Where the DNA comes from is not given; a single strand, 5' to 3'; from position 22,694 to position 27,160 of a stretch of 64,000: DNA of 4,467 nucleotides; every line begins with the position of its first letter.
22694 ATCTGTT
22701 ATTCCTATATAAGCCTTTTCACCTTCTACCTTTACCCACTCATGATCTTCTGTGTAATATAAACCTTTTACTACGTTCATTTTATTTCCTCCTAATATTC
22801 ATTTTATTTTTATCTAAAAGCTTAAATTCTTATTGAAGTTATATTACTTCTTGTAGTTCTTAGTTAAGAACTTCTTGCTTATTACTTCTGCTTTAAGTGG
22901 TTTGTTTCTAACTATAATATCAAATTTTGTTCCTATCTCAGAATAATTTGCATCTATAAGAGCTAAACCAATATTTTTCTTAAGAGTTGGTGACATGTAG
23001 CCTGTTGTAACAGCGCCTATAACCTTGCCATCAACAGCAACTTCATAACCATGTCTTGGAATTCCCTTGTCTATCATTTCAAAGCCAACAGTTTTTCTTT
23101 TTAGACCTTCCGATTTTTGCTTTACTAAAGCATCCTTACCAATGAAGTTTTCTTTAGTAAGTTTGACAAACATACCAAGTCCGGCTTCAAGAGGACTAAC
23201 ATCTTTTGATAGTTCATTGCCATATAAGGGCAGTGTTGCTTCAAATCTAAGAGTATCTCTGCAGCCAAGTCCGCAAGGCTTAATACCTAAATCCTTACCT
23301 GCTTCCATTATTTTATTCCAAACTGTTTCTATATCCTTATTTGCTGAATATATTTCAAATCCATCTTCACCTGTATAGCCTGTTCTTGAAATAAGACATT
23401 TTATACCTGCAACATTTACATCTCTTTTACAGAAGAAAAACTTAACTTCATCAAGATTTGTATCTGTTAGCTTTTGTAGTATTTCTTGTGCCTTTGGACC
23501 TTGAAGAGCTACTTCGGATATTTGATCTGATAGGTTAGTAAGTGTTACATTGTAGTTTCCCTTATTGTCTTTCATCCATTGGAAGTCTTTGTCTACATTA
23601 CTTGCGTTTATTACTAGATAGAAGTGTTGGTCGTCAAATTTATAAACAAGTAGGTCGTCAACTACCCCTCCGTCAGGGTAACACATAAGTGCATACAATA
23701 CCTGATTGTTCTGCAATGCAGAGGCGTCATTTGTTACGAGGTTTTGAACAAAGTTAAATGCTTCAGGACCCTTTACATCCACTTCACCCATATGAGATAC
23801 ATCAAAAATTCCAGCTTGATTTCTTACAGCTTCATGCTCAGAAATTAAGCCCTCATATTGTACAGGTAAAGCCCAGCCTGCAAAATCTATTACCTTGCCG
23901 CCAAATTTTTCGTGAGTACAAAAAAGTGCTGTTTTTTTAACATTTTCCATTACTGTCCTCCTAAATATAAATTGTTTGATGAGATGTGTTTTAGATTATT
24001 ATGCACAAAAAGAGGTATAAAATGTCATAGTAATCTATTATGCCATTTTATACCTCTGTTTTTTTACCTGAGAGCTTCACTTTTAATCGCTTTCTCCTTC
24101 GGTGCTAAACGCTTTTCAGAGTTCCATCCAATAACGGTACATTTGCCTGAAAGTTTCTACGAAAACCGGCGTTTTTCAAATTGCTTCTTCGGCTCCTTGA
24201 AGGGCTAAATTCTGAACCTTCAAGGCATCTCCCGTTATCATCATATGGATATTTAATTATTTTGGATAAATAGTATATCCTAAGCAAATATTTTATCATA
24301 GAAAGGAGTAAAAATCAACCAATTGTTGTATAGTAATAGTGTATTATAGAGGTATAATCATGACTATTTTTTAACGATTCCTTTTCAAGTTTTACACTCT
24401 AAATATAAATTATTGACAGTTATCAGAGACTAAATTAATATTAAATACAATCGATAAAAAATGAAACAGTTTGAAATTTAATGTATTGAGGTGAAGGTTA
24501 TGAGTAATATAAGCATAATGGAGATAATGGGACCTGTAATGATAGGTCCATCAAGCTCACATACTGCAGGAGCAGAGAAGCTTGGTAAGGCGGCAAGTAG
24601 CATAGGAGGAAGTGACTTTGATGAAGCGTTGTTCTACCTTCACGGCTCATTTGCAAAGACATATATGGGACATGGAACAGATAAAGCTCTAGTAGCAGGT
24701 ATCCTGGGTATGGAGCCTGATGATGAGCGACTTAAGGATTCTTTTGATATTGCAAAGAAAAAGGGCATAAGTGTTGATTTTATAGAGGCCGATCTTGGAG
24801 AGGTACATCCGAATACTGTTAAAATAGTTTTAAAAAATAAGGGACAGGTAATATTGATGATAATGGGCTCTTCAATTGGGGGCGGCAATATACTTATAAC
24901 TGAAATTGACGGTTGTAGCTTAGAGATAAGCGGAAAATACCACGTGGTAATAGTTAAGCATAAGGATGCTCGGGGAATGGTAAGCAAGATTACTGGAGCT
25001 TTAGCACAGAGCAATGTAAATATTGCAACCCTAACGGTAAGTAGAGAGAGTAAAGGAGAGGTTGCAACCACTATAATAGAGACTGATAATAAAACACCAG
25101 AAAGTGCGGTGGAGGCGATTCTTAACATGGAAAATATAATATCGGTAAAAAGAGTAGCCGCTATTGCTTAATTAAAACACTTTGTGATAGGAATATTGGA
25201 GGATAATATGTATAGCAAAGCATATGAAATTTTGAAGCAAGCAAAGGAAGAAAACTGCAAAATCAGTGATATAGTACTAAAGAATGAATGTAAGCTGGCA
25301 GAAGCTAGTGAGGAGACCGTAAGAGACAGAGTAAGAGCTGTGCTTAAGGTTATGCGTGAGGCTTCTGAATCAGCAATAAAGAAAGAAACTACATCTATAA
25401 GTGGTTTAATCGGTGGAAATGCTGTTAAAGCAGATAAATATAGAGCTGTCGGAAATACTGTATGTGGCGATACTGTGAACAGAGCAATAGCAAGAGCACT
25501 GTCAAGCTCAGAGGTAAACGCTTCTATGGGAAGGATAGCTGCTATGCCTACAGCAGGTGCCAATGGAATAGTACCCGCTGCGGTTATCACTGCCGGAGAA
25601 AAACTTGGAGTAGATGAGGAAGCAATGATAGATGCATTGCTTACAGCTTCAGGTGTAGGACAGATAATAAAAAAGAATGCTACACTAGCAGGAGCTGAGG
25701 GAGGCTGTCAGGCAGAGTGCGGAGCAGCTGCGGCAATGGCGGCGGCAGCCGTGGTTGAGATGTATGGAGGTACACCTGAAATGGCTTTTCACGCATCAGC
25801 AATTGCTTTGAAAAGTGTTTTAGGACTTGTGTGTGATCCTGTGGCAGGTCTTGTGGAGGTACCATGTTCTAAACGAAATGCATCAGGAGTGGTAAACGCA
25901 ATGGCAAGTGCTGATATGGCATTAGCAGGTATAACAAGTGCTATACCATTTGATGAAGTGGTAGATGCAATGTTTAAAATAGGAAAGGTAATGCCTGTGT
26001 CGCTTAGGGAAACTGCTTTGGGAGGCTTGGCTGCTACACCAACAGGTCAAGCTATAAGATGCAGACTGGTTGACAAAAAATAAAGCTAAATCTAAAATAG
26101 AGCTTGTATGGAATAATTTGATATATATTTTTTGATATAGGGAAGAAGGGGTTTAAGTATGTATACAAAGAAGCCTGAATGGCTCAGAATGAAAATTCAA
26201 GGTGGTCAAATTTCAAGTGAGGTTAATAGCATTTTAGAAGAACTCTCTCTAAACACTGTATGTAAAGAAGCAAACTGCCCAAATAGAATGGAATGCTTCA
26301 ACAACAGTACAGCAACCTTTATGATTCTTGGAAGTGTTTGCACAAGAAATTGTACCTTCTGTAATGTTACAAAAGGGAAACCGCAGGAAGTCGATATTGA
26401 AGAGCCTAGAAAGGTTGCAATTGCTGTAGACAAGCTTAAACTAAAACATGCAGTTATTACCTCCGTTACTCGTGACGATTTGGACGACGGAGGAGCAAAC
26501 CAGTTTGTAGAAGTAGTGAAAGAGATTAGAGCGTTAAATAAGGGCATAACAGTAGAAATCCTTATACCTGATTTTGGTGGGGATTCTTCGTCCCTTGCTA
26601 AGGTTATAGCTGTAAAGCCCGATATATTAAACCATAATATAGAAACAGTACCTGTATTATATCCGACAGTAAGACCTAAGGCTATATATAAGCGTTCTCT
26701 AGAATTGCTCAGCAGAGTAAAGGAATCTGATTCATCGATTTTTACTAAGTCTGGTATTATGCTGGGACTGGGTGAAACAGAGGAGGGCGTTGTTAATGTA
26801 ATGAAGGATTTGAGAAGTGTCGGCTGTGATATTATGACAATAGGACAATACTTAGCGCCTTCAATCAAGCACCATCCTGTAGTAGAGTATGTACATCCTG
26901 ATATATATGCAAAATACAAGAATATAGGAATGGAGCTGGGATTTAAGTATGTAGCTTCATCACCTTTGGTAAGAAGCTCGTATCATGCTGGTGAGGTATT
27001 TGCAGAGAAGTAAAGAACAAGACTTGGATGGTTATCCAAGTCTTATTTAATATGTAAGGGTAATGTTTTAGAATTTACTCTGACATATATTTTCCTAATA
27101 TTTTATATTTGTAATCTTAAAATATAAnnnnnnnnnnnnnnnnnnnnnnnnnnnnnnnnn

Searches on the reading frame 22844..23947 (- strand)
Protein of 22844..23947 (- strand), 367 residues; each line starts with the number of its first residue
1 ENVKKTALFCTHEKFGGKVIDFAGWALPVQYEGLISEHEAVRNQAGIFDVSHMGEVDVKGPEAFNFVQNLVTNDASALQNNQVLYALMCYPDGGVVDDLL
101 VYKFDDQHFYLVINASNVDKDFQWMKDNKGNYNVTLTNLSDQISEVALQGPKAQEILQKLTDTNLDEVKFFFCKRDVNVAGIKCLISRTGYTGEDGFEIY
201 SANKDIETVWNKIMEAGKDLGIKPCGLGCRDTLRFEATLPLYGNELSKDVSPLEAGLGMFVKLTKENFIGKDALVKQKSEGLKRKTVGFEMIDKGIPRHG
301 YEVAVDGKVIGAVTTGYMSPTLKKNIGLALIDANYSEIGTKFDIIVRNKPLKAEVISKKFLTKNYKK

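Call 41: search_protein_families(library=pfam, max_evalue=1e-8, proteins=[window:22844-23947:-])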
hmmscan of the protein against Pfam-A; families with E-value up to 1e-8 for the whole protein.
window:22844-23947:- (367 aa): 2 families
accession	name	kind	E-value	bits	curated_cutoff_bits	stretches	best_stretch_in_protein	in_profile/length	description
PF01571.26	GCV_T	-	4.5e-95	318.2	25.6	1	11-259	4-254/255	Aminomethyltransferase folate-binding domain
PF08669.17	GCV_T_C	-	2.3e-23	82.3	25.9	1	284-360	1-78/80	Glycine cleavage T-protein C-terminal barrel domain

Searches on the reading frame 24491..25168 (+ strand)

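Call 44: search_protein_families(library=pfam, max_evalue=0.000001, proteins=[window:24491-25168:+])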
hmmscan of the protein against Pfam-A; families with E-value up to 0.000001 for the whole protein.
window:24491-25168:+ (226 aa): 2 families
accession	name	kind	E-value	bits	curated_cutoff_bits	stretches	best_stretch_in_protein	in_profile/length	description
PF03315.21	SDH_beta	-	5.1e-12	46.8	26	1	16-78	8-75/155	Serine dehydratase beta chain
PF01842.31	ACT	-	1.6e-10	41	27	1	151-211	1-62/66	ACT domain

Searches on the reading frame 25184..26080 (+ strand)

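Call 44: search_protein_families(library=pfam, max_evalue=0.000001, proteins=[window:25184-26080:+])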
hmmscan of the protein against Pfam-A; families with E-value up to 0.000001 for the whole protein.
window:25184-26080:+ (299 aa): 1 family
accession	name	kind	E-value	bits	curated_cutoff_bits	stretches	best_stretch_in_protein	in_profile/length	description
PF03313.21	SDH_alpha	-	3.1e-80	270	26.4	1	22-283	1-260/260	Serine dehydratase alpha chain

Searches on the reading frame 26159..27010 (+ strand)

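Call 44: search_protein_families(library=pfam, max_evalue=0.000001, proteins=[window:26159-27010:+])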
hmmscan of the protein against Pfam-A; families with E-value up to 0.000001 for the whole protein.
window:26159-27010:+ (284 aa): 1 family
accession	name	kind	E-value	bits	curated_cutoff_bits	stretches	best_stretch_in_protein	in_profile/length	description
PF04055.27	Radical_SAM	-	9e-18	65.4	29.5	1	56-218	2-166/166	Radical SAM superfamily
